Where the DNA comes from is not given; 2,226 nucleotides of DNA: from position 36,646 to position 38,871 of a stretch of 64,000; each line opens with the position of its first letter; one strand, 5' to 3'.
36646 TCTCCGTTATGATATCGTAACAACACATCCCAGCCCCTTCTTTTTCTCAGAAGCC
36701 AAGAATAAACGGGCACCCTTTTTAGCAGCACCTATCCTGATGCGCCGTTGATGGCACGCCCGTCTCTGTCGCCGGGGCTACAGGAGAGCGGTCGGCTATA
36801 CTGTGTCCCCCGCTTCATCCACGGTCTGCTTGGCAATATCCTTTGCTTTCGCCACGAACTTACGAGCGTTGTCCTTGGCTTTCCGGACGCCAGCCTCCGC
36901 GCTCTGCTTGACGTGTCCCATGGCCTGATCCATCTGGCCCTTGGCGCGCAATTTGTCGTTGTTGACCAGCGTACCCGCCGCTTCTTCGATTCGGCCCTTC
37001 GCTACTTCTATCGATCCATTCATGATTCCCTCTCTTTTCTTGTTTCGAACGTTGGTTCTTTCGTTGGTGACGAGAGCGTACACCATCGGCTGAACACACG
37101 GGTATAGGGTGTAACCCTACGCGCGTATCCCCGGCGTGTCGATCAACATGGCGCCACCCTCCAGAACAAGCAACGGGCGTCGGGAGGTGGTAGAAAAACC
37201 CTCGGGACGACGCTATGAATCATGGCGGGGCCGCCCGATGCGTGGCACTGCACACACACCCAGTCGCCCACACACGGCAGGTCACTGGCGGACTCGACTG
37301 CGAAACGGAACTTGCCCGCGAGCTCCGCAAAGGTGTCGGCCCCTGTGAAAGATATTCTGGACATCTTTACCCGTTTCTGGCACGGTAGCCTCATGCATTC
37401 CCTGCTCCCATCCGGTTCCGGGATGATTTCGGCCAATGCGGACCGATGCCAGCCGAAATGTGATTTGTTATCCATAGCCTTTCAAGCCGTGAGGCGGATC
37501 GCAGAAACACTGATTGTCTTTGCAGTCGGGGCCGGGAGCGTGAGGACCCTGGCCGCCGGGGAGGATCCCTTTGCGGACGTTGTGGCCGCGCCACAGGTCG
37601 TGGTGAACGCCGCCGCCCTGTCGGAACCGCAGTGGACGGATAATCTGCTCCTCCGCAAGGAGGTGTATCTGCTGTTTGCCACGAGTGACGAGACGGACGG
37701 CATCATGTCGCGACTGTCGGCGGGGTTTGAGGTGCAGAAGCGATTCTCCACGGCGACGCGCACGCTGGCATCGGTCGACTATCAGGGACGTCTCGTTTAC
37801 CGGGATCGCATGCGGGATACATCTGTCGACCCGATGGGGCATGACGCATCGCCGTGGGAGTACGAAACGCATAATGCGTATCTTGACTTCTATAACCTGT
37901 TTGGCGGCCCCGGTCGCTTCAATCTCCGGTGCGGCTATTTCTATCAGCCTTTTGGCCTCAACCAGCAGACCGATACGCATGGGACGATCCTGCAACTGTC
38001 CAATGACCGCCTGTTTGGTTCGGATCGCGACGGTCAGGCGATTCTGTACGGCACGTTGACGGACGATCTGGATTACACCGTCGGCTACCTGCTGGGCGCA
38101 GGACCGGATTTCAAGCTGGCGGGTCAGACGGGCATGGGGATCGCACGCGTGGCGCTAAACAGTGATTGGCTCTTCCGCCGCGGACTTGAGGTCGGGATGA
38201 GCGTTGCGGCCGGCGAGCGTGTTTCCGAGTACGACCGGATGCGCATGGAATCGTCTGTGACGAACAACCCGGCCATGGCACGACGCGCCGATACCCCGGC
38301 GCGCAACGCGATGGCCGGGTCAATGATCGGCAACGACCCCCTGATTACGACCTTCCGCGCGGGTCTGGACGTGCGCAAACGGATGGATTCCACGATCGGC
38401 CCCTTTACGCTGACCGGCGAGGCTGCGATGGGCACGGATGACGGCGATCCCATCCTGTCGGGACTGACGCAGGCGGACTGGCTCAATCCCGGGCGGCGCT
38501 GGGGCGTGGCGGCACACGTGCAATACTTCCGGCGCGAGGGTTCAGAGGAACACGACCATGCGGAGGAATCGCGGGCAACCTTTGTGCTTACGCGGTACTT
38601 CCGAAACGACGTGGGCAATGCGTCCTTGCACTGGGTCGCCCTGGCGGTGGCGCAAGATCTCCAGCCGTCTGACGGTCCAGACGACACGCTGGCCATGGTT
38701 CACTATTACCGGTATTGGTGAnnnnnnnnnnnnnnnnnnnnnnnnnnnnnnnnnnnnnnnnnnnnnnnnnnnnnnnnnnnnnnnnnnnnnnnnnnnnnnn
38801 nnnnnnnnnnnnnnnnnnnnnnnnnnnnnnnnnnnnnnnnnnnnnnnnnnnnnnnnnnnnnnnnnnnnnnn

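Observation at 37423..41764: Five-gene envelope module: OMP-like barrel, FMN-bind-like secreted protein, Cys-pair lipoprotein, FtsX-type permease and ABC ATPase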

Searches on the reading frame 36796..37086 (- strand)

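Call 32: search_protein_families(library=pfam, proteins=[window:36796-37086:-], max_evalue=0.01)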
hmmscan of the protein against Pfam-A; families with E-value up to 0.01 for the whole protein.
window:36796-37086:- (96 aa): 1 family
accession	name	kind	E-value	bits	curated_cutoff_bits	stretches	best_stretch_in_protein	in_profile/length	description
PF05532.17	CsbD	-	1.6e-08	34.7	40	1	23-65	4-46/53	CsbD-like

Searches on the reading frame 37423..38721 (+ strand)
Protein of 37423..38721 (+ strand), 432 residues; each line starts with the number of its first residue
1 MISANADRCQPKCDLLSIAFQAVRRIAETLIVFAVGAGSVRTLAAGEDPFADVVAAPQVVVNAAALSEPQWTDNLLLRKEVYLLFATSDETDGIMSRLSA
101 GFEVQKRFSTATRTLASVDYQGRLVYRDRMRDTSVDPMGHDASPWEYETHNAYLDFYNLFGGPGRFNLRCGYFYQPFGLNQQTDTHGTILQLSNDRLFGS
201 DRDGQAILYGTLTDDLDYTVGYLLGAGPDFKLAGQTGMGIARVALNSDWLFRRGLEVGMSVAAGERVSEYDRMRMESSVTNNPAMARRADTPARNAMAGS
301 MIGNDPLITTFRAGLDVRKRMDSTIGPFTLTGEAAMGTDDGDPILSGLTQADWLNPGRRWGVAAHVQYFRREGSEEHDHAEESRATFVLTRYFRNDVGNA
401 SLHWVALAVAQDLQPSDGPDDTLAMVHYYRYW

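Call 3: search_protein_families(library=pfam, proteins=[window:37423-38721:+], max_evalue=1)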
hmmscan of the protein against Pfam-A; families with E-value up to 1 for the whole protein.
window:37423-38721:+ (432 aa): 0 families

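Call 4: search_protein_families(library=ncbifam, proteins=[window:37423-38721:+], max_evalue=1)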
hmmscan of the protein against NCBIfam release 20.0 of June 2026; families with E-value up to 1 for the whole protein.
window:37423-38721:+ (432 aa): 0 families

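Call 35: search_solved_structures(query=A3, max_evalue=10, show_alignments=1)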
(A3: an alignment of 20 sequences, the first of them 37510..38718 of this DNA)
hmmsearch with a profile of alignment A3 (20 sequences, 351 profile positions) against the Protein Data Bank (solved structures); distinct sequences matched with E-value up to 10: 1.
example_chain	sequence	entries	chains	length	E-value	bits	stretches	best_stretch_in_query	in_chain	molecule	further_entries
2mvb_A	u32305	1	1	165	0.74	12.2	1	18-66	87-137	Uncharacterized protein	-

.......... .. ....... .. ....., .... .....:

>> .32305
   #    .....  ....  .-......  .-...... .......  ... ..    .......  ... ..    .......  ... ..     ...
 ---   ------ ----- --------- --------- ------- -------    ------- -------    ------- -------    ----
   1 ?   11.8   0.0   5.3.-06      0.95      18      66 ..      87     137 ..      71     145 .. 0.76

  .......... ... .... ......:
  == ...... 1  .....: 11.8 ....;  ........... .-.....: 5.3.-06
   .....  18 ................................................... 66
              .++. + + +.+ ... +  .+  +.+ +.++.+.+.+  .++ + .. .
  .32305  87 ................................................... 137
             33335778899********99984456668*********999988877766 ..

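Call 38: find_homologous_proteins(query=window:37423-38721:+)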
Query window:37423-38721:+ (432 aa): 234 proteins with E <= 0.001 among 8000 candidates; the best 120 are listed.
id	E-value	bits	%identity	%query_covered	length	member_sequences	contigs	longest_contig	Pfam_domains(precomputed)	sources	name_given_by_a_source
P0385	6.3e-293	989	100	100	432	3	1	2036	-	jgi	-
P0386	3.6e-207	706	83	86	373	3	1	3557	-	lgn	-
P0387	6.7e-190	650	71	95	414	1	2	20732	-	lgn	-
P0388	2.2e-163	562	67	89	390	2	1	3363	-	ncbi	ncbi:MAG: hypothetical protein WCK89_20640 [bacterium]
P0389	2.7e-161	555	64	93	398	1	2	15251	-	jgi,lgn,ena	-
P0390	9.7e-161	553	64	89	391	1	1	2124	-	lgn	-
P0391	1.4e-159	550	63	90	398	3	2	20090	-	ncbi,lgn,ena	-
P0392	2.3e-159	549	63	92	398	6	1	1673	-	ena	-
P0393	1.1e-158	547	64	90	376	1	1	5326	-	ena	-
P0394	3.4e-158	545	61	95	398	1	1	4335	-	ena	-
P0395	2.2e-156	539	61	93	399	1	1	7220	-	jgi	-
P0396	3.9e-156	538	63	90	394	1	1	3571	-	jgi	-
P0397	2.6e-154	532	63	90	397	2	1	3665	-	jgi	jgi:hypothetical protein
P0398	2.7e-154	532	61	93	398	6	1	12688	-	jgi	-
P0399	1.7e-153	530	60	98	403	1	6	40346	-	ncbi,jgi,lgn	jgi:hypothetical protein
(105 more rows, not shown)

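Call 47: predict_structure(alignment_id=A4)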
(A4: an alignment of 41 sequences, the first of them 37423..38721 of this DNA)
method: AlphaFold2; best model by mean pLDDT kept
length: 432 residues; sequences in the alignment: 41
mean_pLDDT: 73.1   pTM: 0.70
mean pLDDT of the five models: 73.1, 71.6, 68.4, 66.1, 54.9
residues with pLDDT >= 90: 53; 70-90: 223; 50-70: 73; < 50: 83
segments of 3 or more residues with pLDDT < 50: 1-12, 45-48, 52-66, 137-142, 176-191, 271-282, 288-303
pLDDT, mean of each block of 10 residues (from residue 1): 44 64 81 70 50 44 54 88 87 82 89 86 84 57 68 86 83 55 35 57 79 86 69 72 84 85 74 46 51 40 64 87 88 88 88 86 90 70 90 81 91 74 91 88
secondary structure, 60 per line:
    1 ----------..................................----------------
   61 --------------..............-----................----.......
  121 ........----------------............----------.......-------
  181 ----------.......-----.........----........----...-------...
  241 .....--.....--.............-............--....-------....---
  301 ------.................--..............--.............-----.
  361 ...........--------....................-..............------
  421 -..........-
elements in order: H11-44 E75-88 E94-109 E114-128 E145-156 E167-173 H191-197 E203-211 E216-223 E238-245 H248-252 E255-267 H269-280 H283-286 H294-297 E307-323 E326-339 E342-354 E360-371 E380-396 E401-414 E422-431
